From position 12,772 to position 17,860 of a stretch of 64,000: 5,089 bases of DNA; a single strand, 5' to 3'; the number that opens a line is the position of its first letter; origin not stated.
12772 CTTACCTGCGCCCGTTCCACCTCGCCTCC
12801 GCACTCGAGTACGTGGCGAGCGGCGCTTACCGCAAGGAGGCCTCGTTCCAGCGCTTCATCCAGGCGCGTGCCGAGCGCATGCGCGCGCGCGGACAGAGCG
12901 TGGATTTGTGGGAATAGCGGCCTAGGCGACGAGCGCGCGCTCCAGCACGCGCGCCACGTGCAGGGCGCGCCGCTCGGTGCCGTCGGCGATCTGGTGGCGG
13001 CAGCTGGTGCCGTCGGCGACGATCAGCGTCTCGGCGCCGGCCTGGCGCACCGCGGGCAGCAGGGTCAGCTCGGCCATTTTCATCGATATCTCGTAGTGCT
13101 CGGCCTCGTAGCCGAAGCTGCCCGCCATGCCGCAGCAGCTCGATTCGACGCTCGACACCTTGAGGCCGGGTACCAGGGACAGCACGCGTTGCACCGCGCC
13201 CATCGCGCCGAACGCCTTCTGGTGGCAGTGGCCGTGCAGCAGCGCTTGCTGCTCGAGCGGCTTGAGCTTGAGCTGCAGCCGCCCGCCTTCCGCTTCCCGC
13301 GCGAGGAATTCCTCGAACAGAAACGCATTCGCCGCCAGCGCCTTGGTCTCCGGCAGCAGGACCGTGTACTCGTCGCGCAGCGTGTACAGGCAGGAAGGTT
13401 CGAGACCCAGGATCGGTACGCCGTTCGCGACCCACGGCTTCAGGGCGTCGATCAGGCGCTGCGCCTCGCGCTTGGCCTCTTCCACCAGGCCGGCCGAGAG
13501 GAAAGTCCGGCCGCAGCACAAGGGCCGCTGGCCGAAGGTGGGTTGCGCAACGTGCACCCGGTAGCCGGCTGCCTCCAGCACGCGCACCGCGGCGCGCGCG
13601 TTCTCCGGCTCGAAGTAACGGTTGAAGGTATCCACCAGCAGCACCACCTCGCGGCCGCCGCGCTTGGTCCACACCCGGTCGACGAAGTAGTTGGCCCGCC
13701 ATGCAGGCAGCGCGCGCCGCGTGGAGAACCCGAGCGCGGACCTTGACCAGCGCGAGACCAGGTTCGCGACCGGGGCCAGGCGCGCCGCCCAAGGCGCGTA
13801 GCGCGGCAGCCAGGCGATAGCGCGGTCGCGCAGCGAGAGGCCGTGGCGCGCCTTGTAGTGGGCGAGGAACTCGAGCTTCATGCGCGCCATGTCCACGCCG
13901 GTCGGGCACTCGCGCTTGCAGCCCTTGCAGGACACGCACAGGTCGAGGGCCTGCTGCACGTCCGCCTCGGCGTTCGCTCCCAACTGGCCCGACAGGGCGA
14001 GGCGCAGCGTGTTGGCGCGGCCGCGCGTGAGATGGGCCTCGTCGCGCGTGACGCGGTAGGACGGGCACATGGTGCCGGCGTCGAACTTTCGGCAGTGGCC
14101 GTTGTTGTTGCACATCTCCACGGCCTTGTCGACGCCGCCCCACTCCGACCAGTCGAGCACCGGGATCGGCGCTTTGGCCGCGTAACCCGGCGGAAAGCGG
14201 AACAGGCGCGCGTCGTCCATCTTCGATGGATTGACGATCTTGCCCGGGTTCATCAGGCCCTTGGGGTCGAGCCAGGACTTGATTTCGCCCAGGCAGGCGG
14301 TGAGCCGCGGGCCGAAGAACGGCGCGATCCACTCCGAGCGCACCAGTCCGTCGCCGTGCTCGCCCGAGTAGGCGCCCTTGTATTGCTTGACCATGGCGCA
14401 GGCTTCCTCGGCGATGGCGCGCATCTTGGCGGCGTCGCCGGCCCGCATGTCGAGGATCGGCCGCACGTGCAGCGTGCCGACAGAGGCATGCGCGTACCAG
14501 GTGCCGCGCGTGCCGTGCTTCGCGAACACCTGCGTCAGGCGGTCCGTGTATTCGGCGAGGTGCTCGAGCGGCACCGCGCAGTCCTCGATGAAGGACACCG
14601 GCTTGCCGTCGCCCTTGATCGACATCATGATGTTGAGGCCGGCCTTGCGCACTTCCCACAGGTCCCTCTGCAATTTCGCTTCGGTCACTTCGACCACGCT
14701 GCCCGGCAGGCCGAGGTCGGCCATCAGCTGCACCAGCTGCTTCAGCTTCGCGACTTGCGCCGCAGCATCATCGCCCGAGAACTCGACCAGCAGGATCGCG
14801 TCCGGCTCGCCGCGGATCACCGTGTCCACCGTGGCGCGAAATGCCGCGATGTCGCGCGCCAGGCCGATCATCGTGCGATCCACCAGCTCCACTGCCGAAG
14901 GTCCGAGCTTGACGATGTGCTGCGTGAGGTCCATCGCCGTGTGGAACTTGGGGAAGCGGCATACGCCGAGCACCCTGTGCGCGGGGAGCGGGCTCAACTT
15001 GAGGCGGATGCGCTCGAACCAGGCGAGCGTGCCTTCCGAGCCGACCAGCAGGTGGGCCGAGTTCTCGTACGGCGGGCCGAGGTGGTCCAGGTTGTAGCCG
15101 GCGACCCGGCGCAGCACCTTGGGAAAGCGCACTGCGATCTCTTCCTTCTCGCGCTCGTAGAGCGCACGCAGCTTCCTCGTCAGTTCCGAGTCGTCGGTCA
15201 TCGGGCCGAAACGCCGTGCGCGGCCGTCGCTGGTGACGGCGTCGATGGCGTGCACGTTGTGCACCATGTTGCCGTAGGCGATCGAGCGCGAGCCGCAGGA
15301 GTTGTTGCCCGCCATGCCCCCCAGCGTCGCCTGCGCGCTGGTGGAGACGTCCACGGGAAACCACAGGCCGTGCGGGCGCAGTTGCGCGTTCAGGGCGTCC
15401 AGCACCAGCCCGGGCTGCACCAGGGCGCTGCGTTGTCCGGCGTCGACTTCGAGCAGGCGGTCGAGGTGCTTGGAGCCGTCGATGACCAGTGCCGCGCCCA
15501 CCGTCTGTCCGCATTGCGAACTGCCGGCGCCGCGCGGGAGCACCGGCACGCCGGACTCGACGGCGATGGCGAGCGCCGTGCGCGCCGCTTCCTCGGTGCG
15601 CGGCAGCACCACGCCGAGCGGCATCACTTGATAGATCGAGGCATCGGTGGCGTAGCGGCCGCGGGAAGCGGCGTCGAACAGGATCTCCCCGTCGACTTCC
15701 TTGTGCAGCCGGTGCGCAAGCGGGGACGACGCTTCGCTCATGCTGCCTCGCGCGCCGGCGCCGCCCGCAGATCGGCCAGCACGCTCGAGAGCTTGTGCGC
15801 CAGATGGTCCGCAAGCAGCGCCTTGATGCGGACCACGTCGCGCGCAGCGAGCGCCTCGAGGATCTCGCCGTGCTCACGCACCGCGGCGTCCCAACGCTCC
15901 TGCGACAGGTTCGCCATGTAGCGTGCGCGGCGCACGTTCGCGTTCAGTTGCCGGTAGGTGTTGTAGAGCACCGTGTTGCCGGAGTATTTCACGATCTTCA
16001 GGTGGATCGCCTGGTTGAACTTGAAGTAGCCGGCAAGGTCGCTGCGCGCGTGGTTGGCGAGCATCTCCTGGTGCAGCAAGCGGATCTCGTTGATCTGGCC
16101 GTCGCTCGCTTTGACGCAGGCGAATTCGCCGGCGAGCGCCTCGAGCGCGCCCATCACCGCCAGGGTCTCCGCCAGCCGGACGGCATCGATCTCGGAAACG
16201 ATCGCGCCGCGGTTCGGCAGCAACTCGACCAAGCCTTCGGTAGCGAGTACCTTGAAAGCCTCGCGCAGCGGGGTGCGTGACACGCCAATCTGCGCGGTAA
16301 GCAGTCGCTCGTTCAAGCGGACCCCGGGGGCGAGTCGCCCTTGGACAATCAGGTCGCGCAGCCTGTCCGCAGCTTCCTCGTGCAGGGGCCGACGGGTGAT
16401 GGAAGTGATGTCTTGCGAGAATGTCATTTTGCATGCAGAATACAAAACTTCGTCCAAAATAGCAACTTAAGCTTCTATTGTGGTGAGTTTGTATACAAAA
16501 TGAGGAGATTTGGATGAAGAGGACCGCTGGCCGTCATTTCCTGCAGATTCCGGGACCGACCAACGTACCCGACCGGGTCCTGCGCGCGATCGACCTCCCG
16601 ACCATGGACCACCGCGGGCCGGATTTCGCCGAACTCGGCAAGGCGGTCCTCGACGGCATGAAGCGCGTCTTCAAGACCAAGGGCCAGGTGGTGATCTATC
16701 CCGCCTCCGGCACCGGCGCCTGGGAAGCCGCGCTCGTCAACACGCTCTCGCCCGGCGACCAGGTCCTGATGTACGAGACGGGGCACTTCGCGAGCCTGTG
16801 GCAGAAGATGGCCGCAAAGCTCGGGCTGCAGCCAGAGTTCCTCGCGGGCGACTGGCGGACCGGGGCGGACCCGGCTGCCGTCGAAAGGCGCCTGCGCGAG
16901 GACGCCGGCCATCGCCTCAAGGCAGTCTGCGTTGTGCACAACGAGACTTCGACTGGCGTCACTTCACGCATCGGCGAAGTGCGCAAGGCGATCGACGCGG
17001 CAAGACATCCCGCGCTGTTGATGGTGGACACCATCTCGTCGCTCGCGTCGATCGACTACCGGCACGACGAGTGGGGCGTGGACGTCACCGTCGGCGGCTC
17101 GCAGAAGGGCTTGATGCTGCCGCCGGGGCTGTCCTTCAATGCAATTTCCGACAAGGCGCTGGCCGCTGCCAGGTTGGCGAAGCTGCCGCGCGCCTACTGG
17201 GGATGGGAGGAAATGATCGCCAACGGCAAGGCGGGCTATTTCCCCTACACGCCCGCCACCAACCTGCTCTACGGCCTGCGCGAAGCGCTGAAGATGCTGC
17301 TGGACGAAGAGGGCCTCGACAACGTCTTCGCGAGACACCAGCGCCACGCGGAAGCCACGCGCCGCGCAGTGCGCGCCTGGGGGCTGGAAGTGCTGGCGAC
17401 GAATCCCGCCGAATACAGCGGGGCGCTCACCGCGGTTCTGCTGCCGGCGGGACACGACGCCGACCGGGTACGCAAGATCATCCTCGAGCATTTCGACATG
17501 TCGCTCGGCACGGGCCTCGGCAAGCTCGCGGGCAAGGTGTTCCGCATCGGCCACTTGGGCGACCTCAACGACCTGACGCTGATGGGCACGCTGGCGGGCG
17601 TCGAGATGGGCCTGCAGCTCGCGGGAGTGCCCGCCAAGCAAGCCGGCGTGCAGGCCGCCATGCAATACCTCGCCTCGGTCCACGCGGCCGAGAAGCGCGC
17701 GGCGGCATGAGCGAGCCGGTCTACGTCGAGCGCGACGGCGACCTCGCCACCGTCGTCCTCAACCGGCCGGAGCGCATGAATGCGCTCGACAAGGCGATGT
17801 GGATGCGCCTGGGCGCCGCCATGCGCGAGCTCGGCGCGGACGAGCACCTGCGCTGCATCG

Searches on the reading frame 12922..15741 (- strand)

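Call 55: search_protein_families(library=ncbifam, proteins=[window:12922-15741:-], max_evalue=0.00001)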
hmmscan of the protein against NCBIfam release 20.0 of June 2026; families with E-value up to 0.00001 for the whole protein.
window:12922-15741:- (939 aa): 11 families
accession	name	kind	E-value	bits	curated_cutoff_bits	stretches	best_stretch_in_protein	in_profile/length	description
NF049975.1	2HglutDHaseYdiJ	equivalog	1.4e-155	519.6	1350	2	14-583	25-618/1018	D-2-hydroxyglutarate dehydrogenase YdiJ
NF008369.0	PRK11168.1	equivalog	6e-61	206.5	278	1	589-938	47-400/401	anaerobic glycerol-3-phosphate dehydrogenase subunit C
TIGR00387.1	glcD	equivalog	4e-53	180.7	567.9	2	228-501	149-413/413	glycolate oxidase subunit GlcD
TIGR03379.1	glycerol3P_GlpC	equivalog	2.5e-38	131.9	279.9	1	595-937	47-396/397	anaerobic glycerol-3-phosphate dehydrogenase subunit GlpC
NF008408.0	PRK11230.1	equivalog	1.2e-33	116.4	897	2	17-186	31-202/499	glycolate oxidase subunit GlcD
NF008434.0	PRK11274.1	equivalog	1.7e-25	89.8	333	1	538-937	19-407/409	glycolate oxidase subunit GlcF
NF045670.1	quin_L_LdhH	equivalog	2.4e-25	88.9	800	1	592-929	346-696/706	L-lactate dehydrogenase (quinone) large subunit LdhH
NF053785.1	DcplphribOxDprE1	equivalog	8.6e-14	51.6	500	1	45-187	19-159/449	decaprenylphosphoryl-beta-D-ribose oxidase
NF004898.0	PRK06259.1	equivalog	2.7e-11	42.8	385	1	591-926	177-471/488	fumarate reductase (CoM/CoB) subunit TfrB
TIGR01678.1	FAD_lactone_ox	subfamily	3.5e-07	29.5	396.8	1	31-175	5-146/438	sugar 1,4-lactone oxidase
NF008439.0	PRK11282.1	equivalog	4e-06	25.9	284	0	55-179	13-137/358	glycolate oxidase subunit GlcE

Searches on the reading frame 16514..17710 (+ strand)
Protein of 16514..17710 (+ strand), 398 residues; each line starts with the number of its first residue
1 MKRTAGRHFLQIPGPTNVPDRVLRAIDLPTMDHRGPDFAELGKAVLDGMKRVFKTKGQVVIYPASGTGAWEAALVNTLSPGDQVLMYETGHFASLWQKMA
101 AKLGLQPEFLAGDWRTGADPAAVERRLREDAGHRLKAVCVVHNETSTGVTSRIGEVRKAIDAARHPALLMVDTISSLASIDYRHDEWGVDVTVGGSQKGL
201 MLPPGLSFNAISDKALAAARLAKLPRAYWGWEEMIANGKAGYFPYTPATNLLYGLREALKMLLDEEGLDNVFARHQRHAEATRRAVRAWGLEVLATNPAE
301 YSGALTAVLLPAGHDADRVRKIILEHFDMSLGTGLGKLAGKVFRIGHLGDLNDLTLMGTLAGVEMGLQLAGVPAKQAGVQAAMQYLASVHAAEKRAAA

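Call 55: search_protein_families(library=ncbifam, proteins=[window:16514-17710:+], max_evalue=0.00001)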
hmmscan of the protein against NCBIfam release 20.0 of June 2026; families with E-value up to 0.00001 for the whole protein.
window:16514-17710:+ (398 aa): 5 families
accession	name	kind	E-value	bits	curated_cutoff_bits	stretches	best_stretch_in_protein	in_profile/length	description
NF045640.1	AspGlyoxATaseBhcA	equivalog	1.4e-141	472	650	1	10-396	7-394/395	L-aspartate--glyoxylate aminotransferase BhcA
NF046070.1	PyrdoxPyrvTramin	equivalog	2.9e-49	167.9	600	1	13-350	11-346/369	pyridoxamine--pyruvate transaminase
TIGR03301.1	PhnW-AepZ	equivalog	1.1e-38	133.5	360.8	1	11-353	3-341/355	2-aminoethylphosphonate aminotransferase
NF010006.0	PRK13479.1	equivalog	9e-25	87.6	296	1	9-371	7-365/369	2-aminoethylphosphonate--pyruvate transaminase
TIGR02326.1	transamin_PhnW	equivalog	4.5e-21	75.4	400.8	1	10-363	6-356/363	2-aminoethylphosphonate--pyruvate transaminase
